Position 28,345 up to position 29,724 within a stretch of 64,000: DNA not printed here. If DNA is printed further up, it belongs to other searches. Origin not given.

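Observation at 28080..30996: Orphan TRAP substrate-binding protein co-transcribed with a ThiM-ThiE fusion: candidate thiamine-precursor salvage uptake module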

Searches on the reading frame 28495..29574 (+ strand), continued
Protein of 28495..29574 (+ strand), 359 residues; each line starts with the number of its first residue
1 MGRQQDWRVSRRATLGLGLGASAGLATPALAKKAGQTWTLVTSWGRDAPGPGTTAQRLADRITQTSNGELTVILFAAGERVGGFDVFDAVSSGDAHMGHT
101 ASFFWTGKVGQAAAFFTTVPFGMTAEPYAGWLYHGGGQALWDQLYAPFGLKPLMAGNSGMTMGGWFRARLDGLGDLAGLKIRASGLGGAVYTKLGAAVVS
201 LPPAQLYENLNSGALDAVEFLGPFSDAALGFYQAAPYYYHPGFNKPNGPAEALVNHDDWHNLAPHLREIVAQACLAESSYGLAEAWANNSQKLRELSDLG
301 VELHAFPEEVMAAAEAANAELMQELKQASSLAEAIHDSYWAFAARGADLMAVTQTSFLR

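Call 59: find_encoding_contigs(protein=P0036, flank=6000, max_places=1)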
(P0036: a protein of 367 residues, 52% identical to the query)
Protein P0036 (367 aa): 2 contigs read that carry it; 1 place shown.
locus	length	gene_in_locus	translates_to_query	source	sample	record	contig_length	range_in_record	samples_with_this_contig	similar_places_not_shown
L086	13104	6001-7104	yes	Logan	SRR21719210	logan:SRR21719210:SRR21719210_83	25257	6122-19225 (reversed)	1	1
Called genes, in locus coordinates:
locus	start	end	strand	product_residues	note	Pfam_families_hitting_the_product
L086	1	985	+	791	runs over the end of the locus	PF01315:Ald_Xan_dh_C, PF02738:MoCoBD_1, PF20256:MoCoBD_2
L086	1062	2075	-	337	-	PF05992:SbmA_BacA, PF06472:ABC_membrane_2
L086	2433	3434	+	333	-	PF00892:EamA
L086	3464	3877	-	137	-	-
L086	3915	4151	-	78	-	PF01037:AsnC_trans_reg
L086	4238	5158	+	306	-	PF02110:HK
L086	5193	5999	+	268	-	PF08543:Phos_pyr_kin, PF00294:PfkB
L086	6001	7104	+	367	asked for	PF03480:DctP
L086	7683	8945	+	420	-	PF13505:OMP_b-brl (faint), PF03349:Toluene_X, PF10677:DUF2490 (faint)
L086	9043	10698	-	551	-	-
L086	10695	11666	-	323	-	-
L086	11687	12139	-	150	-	-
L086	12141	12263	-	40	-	-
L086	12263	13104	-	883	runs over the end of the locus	-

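Call 60: find_encoding_contigs(protein=P0044, flank=6000, max_places=1)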
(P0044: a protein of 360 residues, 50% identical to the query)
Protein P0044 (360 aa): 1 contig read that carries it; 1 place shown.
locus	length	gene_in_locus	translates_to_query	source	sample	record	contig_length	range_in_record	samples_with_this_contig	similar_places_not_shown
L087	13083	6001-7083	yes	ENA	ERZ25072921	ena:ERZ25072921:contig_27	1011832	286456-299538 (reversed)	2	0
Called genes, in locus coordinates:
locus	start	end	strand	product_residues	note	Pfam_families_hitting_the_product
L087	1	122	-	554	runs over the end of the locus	PF01555:N6_N4_Mtase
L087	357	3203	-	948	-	PF00176:SNF2-rel_dom, PF00270:DEAD, PF04851:ResIII (faint), PF00271:Helicase_C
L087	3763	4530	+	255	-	PF01256:Carb_kinase, PF02110:HK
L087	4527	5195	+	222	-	PF02581:TMP-TENI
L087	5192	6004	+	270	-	PF08543:Phos_pyr_kin, PF00294:PfkB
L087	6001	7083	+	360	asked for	PF03480:DctP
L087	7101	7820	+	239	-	PF00005:ABC_tran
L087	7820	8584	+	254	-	PF00528:BPD_transp_1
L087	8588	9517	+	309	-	PF13379:NMT1_2, PF09084:NMT1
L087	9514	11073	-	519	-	PF06808:DctM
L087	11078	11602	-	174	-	PF04290:DctQ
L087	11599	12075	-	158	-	PF12973:Cupin_7, PF07883:Cupin_2 (weak)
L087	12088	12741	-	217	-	PF04542:Sigma70_r2, PF08281:Sigma70_r4_2, PF04545:Sigma70_r4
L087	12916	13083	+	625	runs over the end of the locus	PF00005:ABC_tran, PF02463:SMC_N (faint), PF03193:RsgA_GTPase (faint), PF13191:AAA_16 (faint), PF13555:AAA_29 (faint), PF12848:ABC_tran_Xtn, PF00005:ABC_tran, PF16326:ABC_tran_CTD, +4 more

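Call 61: find_encoding_contigs(protein=P0058, flank=6000, max_places=1)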
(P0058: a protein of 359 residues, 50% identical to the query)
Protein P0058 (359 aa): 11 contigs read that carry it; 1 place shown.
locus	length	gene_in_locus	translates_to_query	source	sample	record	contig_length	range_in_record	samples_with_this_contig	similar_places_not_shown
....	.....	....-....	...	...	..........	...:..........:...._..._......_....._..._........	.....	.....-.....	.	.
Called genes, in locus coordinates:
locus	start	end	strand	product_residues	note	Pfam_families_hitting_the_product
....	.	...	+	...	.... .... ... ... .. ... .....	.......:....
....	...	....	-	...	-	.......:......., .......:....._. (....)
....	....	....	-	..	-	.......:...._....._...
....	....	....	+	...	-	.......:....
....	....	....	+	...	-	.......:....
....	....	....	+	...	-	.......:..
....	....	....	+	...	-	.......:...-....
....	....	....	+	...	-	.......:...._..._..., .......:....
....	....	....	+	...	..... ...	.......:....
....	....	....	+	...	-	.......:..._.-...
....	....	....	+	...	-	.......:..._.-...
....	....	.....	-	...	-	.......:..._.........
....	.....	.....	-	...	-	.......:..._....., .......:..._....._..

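Call 72: predict_structure(alignment_id=A2)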
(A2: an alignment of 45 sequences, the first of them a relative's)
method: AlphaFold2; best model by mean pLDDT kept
length: 359 residues; sequences in the alignment: 45
mean_pLDDT: 89.4   pTM: 0.84
mean pLDDT of the five models: 89.4, 88.7, 88.6, 87.9, 86.0
residues with pLDDT >= 90: 272; 70-90: 46; 50-70: 19; < 50: 22
segments of 3 or more residues with pLDDT < 50: 1-4, 8-10, 13-26
pLDDT, mean of each block of 10 residues (from residue 1): 46 47 48 83 92 95 98 97 95 98 92 92 90 95 98 81 94 98 94 97 91 97 90 96 76 97 98 94 90 94 97 97 96 98 93 87
secondary structure, 60 per line:
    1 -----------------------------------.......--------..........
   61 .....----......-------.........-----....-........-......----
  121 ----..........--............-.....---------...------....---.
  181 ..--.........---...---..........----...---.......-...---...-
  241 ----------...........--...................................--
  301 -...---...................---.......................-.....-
elements in order: E36-42 H51-65 E70-75 H83-91 E97-100 H102-109 H111-116 H125-134 H137-148 E150-154 E164-166 H173-176 E180-182 H185-193 E197-199 H203-212 E217-219 H223-229 E237-239 E251-255 H256-261 H264-298 E302-304 H308-326 H330-352 H354-358

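Call 75: fold_search(model_id=the predicted structure, library=pdb)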
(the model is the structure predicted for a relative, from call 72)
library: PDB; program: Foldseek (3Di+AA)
matches with E <= 10: 736; with E <= 0.001: 336
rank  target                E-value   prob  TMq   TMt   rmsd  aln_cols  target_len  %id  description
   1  5cm6_A                4.7e-34  1.00  0.86  0.93   1.7       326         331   33  CRYSTAL STRUCTURE OF A TRAP PERIPLASMIC SOLUTE BINDING PROTEIN FROM PSEUDOALTEROMONAS ATLANTICA T6c(Patl_2292, TARGET  (released 2015-07-29)
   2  4pet_B                1.8e-33  1.00  0.87  0.95   1.4       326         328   32  CRYSTAL STRUCTURE OF A TRAP PERIPLASMIC SOLUTE BINDING PROTEIN FROM COLWELLIA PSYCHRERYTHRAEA (CPS_0129, TARGET EFI-51 (released 2014-05-14)
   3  4pet_A                2.0e-33  1.00  0.86  0.94   1.6       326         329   32  CRYSTAL STRUCTURE OF A TRAP PERIPLASMIC SOLUTE BINDING PROTEIN FROM COLWELLIA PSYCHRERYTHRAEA (CPS_0129, TARGET EFI-51 (released 2014-05-14)
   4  5cm6_B                4.1e-33  1.00  0.86  0.94   1.6       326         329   33  CRYSTAL STRUCTURE OF A TRAP PERIPLASMIC SOLUTE BINDING PROTEIN FROM PSEUDOALTEROMONAS ATLANTICA T6c(Patl_2292, TARGET  (released 2015-07-29)
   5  7ug8_A                8.9e-33  1.00  0.86  0.93   1.6       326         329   36  Crystal structure of a solute receptor from Synechococcus CC9311 in complex with alpha-ketovaleric and calcium (released 2023-04-19)
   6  2hzk_B                2.3e-32  1.00  0.85  0.91   1.7       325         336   29  Crystal structures of a sodium-alpha-keto acid binding subunit from a TRAP transporter in its open form (released 2007-04-03)
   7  7ug8_B                2.9e-32  1.00  0.86  0.93   1.6       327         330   36  Crystal structure of a solute receptor from Synechococcus CC9311 in complex with alpha-ketovaleric and calcium (released 2023-04-19)
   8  4yic_A                3.4e-32  1.00  0.85  0.89   1.7       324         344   33  CRYSTAL STRUCTURE OF A TRAP TRANSPORTER SOLUTE BINDING PROTEIN (IPR025997) FROM BORDETELLA BRONCHISEPTICA RB50 (BB0280 (released 2015-04-01)
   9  2hzk_D                5.8e-32  1.00  0.85  0.90   1.7       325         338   29  Crystal structures of a sodium-alpha-keto acid binding subunit from a TRAP transporter in its open form (released 2007-04-03)
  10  2hzk_A                7.3e-32  1.00  0.85  0.91   1.7       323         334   29  Crystal structures of a sodium-alpha-keto acid binding subunit from a TRAP transporter in its open form (released 2007-04-03)
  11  4yic_B                8.7e-32  1.00  0.86  0.90   1.7       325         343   33  CRYSTAL STRUCTURE OF A TRAP TRANSPORTER SOLUTE BINDING PROTEIN (IPR025997) FROM BORDETELLA BRONCHISEPTICA RB50 (BB0280 (released 2015-04-01)
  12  2hzk_C                1.2e-31  1.00  0.85  0.91   1.8       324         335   29  Crystal structures of a sodium-alpha-keto acid binding subunit from a TRAP transporter in its open form (released 2007-04-03)
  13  2hzl_B                4.3e-31  1.00  0.86  0.91   1.5       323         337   29  Crystal structures of a sodium-alpha-keto acid binding subunit from a TRAP transporter in its closed forms (released 2007-04-03)
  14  4yzz_A                6.8e-31  1.00  0.86  0.91   1.6       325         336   33  Crystal structure of a TRAP transporter solute binding protein (IPR025997) from Bordetella bronchiseptica RB50 (BB0280 (released 2015-05-20)
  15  2zzx_D                4.2e-25  1.00  0.79  0.86   1.9       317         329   23  Crystal Structure of a Periplasmic Substrate Binding Protein in Complex with Lactate (released 2009-08-11)
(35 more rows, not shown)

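Call 85: find_encoding_contigs(protein=P0001, flank=3000, max_places=2)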
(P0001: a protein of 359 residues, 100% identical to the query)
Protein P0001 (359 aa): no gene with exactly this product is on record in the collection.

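Call 95: search_dna_similar(query=window:28495-29574:+, collection=plasmids, mode=protein, max_rows=15, max_evalue=1e-40)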
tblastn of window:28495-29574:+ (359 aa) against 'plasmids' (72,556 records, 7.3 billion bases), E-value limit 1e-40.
Records with a match: 58; places in all: 59; records where one place covers at least 80% of the query: 50.
Best place of each record, by identity: <60% 58.
By first word of the organism name: Sulfitobacter 22; Phaeobacter 8; Azospirillum 5; Nitratireductor 3; Leisingera 2; Tritonibacter 2; Pseudorhodobacter 1; Pseudosulfitobacter 1; Paroceanicella 1; Qingshengfaniella 1; and 12 more.
By predicted mobility (MOB-suite, as given by PLSDB): non-mobilizable 48; mobilizable 9; conjugative 1.
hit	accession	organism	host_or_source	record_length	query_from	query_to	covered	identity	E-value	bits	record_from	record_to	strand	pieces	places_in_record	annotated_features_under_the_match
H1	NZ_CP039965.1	Pseudorhodobacter turbinis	single bacterial isolate,Turban shell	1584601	36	342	86%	43.0%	1e-58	211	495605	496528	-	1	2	record has no annotation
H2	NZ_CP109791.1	Leisingera thetidis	-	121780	38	342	85%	43.1%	8e-58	209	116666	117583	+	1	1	TRAP transporter substrate-binding protein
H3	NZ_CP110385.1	Tritonibacter mobilis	-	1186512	38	342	85%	42.8%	9e-58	209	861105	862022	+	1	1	record has no annotation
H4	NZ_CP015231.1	Tritonibacter mobilis F1926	cell culture,seawater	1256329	38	342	85%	42.8%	1e-57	209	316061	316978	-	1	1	record has no annotation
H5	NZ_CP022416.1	Pseudosulfitobacter pseudonitzschiae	Skeletonema marinoi strain RO5AC,Cell ...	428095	36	342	86%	42.4%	6e-62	221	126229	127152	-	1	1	TRAP transporter substrate-binding protein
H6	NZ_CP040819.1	Paroceanicella profunda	Cell culture,Deep seawater from Mariana ...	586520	37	329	82%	44.2%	7e-64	227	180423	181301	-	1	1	TRAP transporter substrate-binding protein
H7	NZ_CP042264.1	Qingshengfaniella alkalisoli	cell culture,saline soil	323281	37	339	84%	42.3%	3e-60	216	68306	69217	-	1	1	TRAP transporter substrate-binding protein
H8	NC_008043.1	Ruegeria sp. TM1040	-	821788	38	342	85%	41.8%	6e-58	209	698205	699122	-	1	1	TRAP transporter substrate-binding protein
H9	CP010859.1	Marinovum algicola DG 898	-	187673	36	342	86%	41.1%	6e-57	207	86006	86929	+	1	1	TRAP-type mannitol/chloroaromatic compound transport system, ...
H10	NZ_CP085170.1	Sulfitobacter sp. DSM 110093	cell culture,Sediment from the Channel ...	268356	37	339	84%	41.0%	4e-59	213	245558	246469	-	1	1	TRAP transporter substrate-binding protein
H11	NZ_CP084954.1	Sulfitobacter indolifex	cell culture,Seawater from the North ...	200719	37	336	84%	41.3%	4e-60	216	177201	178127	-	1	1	TRAP transporter substrate-binding protein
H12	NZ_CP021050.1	Phaeobacter gallaeciensis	cell culture,Pacific plankton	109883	33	342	86%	39.9%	7e-56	204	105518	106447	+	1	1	TRAP transporter substrate-binding protein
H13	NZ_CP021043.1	Phaeobacter gallaeciensis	cell culture,Pacific plankton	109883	33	342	86%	39.9%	7e-56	204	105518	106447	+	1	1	TRAP transporter substrate-binding protein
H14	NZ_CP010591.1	Phaeobacter gallaeciensis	cell culture,clam larvae aquaculture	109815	33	342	86%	39.9%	1e-55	203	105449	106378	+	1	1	TRAP transporter substrate-binding protein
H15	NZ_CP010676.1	Phaeobacter gallaeciensis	cell culture,clam larvae aquaculture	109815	33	342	86%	39.9%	1e-55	203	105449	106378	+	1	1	TRAP transporter substrate-binding protein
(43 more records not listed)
